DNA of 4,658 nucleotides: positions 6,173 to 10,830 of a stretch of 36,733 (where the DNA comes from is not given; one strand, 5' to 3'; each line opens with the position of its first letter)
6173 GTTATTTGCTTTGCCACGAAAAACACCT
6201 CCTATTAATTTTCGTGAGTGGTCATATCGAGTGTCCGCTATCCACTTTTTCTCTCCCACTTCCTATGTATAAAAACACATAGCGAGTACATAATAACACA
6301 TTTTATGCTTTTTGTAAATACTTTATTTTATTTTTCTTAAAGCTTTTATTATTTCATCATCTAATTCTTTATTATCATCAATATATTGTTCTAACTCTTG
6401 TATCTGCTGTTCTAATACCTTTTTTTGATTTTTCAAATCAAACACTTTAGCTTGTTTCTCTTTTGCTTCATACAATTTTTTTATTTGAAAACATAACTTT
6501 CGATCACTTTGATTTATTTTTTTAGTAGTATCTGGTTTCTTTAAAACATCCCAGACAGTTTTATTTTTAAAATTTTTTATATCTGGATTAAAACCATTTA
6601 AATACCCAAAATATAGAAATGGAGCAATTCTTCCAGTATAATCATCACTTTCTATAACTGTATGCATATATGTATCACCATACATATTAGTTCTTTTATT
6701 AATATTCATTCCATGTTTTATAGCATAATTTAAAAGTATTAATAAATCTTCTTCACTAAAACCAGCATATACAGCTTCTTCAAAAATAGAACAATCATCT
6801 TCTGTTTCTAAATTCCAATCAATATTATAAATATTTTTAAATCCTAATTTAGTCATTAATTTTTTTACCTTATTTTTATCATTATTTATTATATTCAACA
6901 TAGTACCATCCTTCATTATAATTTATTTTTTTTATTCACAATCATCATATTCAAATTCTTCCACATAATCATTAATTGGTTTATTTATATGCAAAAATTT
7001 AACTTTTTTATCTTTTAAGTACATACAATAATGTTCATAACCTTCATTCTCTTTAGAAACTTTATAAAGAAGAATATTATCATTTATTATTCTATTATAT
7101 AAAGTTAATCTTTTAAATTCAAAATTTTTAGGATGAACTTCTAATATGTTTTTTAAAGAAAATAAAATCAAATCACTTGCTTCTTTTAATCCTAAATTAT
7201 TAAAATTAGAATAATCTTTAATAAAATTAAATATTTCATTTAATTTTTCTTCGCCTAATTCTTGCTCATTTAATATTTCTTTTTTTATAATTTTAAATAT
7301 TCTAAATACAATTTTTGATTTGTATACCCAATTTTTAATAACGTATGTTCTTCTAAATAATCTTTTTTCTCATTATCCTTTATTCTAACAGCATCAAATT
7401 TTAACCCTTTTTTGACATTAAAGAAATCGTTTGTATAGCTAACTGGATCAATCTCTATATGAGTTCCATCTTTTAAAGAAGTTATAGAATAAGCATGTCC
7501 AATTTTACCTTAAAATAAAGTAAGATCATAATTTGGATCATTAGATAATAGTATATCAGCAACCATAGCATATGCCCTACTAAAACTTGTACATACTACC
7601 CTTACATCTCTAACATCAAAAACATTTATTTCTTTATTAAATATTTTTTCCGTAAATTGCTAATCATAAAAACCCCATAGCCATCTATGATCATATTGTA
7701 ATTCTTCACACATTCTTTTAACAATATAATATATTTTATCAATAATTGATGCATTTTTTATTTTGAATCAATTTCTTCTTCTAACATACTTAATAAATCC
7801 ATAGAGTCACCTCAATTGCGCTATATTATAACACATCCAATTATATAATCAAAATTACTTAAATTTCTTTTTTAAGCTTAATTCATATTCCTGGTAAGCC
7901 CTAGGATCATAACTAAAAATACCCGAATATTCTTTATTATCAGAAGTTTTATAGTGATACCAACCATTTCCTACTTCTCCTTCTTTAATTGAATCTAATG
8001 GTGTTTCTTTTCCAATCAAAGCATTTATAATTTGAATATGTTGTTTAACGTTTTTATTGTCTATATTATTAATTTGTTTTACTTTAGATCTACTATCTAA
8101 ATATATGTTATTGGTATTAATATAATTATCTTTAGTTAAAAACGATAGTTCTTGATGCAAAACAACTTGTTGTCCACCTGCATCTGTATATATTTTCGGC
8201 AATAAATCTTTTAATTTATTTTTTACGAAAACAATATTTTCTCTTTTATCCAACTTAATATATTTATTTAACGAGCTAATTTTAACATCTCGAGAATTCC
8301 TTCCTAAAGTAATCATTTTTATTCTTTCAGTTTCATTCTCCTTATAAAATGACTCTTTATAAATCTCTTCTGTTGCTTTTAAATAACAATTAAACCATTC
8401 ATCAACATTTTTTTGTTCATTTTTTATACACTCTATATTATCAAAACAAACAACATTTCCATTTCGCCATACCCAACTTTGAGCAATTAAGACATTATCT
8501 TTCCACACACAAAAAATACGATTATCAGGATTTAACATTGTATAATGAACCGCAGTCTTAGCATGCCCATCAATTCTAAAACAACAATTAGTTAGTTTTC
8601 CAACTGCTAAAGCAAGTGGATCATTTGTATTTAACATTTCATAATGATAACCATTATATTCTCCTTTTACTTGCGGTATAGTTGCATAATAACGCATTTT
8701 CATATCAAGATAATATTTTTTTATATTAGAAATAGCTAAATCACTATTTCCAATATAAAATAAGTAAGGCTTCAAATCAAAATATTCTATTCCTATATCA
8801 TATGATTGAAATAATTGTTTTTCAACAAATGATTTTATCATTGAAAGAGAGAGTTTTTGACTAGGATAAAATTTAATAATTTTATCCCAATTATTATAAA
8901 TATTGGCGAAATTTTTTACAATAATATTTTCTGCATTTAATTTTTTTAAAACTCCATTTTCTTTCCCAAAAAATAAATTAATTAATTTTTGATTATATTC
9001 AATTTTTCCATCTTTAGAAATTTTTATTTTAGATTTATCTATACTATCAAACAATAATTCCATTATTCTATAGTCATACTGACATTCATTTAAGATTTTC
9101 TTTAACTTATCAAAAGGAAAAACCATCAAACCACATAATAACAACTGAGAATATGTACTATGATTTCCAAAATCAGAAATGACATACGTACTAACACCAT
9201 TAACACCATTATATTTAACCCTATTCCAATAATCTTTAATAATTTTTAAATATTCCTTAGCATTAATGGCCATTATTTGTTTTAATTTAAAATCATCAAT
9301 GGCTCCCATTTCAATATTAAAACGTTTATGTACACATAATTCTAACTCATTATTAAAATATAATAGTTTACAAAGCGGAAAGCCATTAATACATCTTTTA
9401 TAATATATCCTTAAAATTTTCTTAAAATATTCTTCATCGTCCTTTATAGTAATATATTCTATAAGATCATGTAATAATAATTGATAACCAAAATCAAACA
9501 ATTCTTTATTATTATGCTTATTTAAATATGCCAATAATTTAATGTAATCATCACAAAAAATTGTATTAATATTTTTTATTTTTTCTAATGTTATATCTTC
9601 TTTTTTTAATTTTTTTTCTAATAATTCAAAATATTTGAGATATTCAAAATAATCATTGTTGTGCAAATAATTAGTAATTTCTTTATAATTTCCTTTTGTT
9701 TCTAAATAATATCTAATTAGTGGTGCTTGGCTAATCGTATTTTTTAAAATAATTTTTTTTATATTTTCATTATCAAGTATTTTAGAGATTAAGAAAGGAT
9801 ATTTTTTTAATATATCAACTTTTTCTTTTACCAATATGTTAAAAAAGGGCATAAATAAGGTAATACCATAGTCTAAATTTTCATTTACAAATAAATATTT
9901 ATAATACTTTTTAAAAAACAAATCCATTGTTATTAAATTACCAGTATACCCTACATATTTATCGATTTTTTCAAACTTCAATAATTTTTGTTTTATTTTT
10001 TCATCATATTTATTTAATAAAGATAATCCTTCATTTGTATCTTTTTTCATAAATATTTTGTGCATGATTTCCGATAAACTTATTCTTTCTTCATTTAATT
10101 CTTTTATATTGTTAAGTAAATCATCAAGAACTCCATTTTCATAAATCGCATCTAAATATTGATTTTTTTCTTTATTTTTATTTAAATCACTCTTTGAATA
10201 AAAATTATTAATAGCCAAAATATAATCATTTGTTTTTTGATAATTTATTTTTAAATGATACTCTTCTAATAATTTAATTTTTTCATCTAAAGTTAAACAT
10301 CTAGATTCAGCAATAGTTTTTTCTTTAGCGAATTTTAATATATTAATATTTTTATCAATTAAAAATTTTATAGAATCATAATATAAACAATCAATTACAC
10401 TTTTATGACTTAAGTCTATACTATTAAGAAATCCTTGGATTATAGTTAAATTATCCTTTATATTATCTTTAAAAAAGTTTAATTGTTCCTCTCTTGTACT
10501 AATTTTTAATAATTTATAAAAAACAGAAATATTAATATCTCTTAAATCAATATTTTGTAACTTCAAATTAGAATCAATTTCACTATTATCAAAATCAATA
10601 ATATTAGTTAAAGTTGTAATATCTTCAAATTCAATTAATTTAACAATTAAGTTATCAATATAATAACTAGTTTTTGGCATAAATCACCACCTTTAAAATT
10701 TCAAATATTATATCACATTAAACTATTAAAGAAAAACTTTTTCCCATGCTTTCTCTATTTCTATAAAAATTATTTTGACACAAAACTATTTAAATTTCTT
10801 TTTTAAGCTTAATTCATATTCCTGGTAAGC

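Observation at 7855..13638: Tandem pair of ~945-aa proteins with a variable N-terminal region and an invariant Cys/His C-terminal domain of unknown function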

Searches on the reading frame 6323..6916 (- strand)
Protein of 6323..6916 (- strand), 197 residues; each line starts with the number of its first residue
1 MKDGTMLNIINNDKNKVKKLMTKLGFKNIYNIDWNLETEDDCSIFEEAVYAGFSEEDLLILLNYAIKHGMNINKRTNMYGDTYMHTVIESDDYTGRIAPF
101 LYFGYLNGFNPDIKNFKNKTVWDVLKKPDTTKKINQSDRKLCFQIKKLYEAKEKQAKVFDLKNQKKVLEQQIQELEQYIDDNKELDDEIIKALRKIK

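Call 5: search_protein_families(library=pfam, proteins=[window:6323-6916:-], max_evalue=1)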
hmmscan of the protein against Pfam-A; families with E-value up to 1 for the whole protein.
window:6323-6916:- (197 aa): 2 families
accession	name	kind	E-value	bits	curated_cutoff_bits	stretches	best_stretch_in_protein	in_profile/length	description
PF23775.1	Beta-prop_RIG_2nd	-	0.089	12.6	80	1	7-37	61-91/278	RIG second beta-propeller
PF17764.6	PriA_3primeBD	-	0.34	11.2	22.7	1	152-196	35-79/96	3'DNA-binding domain (3'BD)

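Call 6: search_protein_families(library=ncbifam, proteins=[window:6323-6916:-], max_evalue=1)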
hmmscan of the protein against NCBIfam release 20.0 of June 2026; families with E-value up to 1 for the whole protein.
window:6323-6916:- (197 aa): 1 family
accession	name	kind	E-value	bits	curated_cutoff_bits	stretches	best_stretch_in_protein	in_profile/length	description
NF006331.0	PRK08561.1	equivalog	0.039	13.7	154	1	111-188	61-138/152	30S ribosomal protein S15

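Call 7: search_protein_families(library=phrogs, proteins=[window:6323-6916:-], max_evalue=1)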
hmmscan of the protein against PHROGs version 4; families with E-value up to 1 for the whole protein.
window:6323-6916:- (197 aa): 1 family
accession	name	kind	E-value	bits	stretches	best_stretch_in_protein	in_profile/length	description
phrog_6664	-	unknown function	0.12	13.8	1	120-189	23-94/97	-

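Call 8: search_protein_families(library=padloc, proteins=[window:6323-6916:-], max_evalue=1)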
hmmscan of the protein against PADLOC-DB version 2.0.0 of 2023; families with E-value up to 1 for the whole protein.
window:6323-6916:- (197 aa): 0 families

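Call 90: search_solved_structures(query=window:6326-6916:-, max_evalue=1, show_alignments=1)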
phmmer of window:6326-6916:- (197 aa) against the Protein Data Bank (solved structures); distinct sequences matched with E-value up to 1: 8.
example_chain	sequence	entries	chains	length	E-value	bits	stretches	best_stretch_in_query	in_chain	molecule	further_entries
9dio_A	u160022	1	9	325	0.18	14.7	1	31-125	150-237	Hemagglutinin HA1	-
6oei_A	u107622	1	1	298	0.19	14.6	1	123-192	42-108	Spindle pole body component SPC42,Sigma-54-dependent transcriptional regulator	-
9mq7_A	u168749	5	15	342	0.32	13.9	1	31-108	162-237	Hemagglutinin HA1 chain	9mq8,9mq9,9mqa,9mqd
9ebc_A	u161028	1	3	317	0.37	13.7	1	31-108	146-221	Hemagglutinin HA1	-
2q6q_A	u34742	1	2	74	0.37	13.7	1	149-192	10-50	Spindle pole body component SPC42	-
9dip_A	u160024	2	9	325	0.39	13.7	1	31-102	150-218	Hemagglutinin HA1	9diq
9mq1_B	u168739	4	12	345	0.5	13.3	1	31-102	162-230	Hemagglutinin HA1 | H5 HA1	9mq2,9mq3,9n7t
8zdv_B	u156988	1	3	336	0.66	12.9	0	31-102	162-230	Hemagglutinin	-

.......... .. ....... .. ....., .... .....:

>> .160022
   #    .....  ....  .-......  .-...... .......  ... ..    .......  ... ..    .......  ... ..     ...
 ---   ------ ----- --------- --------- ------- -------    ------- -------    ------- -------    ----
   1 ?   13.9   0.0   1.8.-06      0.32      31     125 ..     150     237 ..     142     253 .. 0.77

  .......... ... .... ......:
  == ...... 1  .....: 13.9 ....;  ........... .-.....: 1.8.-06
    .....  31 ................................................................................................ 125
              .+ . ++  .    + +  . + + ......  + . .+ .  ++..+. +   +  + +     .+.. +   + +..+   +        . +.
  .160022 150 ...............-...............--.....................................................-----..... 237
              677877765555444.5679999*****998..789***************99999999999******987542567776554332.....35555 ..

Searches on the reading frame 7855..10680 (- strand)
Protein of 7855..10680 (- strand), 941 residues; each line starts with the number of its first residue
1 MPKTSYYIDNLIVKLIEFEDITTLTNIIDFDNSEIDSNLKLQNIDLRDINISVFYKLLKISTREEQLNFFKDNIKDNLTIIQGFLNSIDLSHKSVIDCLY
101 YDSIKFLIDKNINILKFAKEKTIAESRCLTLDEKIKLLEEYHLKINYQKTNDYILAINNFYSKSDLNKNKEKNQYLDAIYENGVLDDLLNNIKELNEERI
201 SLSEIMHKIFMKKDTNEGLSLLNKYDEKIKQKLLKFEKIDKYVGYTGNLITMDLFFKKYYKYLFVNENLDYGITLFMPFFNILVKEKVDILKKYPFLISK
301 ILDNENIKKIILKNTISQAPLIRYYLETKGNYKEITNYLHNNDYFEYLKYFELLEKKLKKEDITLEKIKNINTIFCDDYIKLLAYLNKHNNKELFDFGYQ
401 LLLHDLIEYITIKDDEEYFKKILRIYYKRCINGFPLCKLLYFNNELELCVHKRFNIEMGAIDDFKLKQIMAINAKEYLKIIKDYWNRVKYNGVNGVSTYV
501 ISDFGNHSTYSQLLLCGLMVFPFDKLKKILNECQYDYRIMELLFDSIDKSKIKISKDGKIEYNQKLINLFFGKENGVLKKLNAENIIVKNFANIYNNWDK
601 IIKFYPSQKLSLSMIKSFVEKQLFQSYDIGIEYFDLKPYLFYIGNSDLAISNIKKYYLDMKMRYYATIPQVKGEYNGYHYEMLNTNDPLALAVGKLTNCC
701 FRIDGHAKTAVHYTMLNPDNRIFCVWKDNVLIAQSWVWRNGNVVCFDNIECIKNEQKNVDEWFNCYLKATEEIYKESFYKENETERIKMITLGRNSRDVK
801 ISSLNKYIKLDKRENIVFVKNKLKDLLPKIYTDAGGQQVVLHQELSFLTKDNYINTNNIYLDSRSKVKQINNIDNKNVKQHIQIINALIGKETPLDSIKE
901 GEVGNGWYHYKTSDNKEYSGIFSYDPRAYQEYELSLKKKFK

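Call 5: search_protein_families(library=pfam, proteins=[window:7855-10680:-], max_evalue=1)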
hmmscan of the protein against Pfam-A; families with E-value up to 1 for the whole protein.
window:7855-10680:- (941 aa): 1 family
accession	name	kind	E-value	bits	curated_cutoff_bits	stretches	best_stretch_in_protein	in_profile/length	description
PF10354.15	BMT5-like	-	0.17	12.6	24.7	1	556-627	95-164/168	rRNA (uridine-N3-)-methyltransferase BTM5-like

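Call 6: search_protein_families(library=ncbifam, proteins=[window:7855-10680:-], max_evalue=1)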
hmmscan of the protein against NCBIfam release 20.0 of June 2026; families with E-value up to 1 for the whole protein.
window:7855-10680:- (941 aa): 0 families

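Call 7: search_protein_families(library=phrogs, proteins=[window:7855-10680:-], max_evalue=1)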
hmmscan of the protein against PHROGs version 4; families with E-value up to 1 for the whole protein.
window:7855-10680:- (941 aa): 2 families
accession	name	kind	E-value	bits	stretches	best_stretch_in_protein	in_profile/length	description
phrog_22754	-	unknown function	0.036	15.1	1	736-826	9-100/117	-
phrog_10259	-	unknown function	0.49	11.3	0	4-29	15-40/73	-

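Call 8: search_protein_families(library=padloc, proteins=[window:7855-10680:-], max_evalue=1)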
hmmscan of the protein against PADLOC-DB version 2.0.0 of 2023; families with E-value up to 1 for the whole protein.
window:7855-10680:- (941 aa): 0 families

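Call 9: find_homologous_proteins(query=window:7855-10680:-, max_evalue=0.001)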
Query window:7855-10680:- (941 aa): 1 proteins with E <= 0.001 among 8000 candidates.
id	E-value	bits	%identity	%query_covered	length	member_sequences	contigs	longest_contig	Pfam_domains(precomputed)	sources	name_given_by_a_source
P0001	0.0e+0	2069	99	100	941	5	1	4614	-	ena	-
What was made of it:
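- Tried and rejected: Word-indexed homologue search with the full-length protein found only a 99% copy, because the low-complexity N-terminus saturated the candidate list (call 9).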

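Call 87: find_encoding_contigs(protein=P0001, flank=5000, max_places=3)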
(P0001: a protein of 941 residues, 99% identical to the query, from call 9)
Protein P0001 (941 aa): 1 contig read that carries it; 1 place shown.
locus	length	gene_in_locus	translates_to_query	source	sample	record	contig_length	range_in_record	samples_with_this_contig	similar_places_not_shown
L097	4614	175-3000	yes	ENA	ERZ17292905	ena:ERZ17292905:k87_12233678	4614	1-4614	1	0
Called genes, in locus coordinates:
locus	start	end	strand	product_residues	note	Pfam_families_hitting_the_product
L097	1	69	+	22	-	?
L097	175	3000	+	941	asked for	-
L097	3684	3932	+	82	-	-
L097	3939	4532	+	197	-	-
